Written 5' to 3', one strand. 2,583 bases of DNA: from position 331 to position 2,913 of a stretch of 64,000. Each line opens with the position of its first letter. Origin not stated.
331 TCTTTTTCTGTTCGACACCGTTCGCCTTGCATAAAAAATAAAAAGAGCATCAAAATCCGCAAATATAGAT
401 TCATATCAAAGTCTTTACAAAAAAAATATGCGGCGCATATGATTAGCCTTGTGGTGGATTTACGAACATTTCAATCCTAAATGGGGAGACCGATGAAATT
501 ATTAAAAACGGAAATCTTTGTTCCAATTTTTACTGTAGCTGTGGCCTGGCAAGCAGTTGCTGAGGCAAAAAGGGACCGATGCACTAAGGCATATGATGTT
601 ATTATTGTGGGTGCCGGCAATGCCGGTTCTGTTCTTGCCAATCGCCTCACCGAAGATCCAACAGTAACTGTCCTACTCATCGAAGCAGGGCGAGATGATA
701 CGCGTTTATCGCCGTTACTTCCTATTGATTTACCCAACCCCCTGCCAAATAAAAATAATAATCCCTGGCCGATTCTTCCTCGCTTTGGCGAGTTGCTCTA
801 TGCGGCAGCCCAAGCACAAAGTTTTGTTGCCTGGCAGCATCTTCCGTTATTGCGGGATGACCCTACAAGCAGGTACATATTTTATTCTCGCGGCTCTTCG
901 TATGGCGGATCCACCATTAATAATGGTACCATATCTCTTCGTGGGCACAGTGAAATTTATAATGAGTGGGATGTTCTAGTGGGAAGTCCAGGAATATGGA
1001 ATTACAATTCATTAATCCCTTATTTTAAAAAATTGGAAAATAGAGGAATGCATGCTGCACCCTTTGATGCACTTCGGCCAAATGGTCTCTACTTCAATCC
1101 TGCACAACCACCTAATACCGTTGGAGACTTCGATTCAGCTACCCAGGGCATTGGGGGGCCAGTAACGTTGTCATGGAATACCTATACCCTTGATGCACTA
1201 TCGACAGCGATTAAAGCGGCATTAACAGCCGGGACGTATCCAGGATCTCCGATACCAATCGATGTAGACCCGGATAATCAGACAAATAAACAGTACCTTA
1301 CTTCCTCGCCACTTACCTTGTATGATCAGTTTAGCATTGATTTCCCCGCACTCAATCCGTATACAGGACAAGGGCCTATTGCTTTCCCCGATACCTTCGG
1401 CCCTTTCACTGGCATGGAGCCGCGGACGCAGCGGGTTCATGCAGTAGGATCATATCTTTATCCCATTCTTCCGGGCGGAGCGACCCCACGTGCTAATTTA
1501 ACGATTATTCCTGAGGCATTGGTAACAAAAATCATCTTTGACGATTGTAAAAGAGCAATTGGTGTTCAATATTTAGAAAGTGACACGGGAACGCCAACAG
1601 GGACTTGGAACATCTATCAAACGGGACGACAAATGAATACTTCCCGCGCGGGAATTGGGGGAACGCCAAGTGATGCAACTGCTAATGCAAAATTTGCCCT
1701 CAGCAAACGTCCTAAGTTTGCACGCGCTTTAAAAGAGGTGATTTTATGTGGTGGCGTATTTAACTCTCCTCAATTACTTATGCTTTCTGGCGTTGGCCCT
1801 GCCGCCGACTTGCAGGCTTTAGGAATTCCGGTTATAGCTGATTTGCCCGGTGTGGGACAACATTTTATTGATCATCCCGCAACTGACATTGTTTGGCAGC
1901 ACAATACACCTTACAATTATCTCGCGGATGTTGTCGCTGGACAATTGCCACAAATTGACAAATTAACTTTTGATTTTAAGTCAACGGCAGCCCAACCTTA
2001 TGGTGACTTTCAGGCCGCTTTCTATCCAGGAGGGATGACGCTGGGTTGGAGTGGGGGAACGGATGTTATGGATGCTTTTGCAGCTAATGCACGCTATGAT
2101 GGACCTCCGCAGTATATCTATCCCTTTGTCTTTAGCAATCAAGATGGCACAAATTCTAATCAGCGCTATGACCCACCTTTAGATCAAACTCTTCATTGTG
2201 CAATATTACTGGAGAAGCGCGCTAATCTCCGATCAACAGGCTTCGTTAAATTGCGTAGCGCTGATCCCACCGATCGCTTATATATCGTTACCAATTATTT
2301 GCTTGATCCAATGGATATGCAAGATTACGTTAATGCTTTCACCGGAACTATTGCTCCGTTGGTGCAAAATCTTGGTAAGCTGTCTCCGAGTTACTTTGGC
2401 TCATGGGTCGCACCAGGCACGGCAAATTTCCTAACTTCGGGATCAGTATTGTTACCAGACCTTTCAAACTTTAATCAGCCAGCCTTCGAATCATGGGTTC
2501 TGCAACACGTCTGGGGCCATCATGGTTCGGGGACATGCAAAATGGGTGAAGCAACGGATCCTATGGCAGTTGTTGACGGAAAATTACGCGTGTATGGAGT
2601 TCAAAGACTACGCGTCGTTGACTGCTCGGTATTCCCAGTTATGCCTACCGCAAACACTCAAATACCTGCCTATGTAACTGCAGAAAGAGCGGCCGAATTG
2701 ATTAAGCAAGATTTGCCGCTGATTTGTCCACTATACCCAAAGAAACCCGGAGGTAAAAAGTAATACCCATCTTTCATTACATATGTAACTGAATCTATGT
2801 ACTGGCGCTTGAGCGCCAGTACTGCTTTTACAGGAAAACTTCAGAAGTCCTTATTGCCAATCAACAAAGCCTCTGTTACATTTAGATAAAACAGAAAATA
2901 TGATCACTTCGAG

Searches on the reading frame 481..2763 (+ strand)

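Call 40: search_protein_families(library=ncbifam, proteins=[window:481-2763:+], max_evalue=1e-10)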
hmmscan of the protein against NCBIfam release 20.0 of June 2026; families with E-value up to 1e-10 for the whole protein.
window:481-2763:+ (760 aa): 4 families
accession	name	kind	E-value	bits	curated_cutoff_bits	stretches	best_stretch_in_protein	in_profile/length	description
NF002550.0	PRK02106.1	subfamily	4.2e-75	253.3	605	3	584-747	392-539/563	choline dehydrogenase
TIGR01810.1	betA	equivalog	5.8e-67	226.5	732.1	3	584-744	385-529/532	choline dehydrogenase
TIGR03970.1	mycofact_MftG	equivalog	6.5e-52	177.1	387.45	3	670-741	414-486/487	mycofactocin dehydrogenase MftG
TIGR04542.1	GMC_mycofac_2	equivalog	4.2e-18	65.6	400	0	39-73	1-35/425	mycofactocin system GMC family oxidoreductase MftG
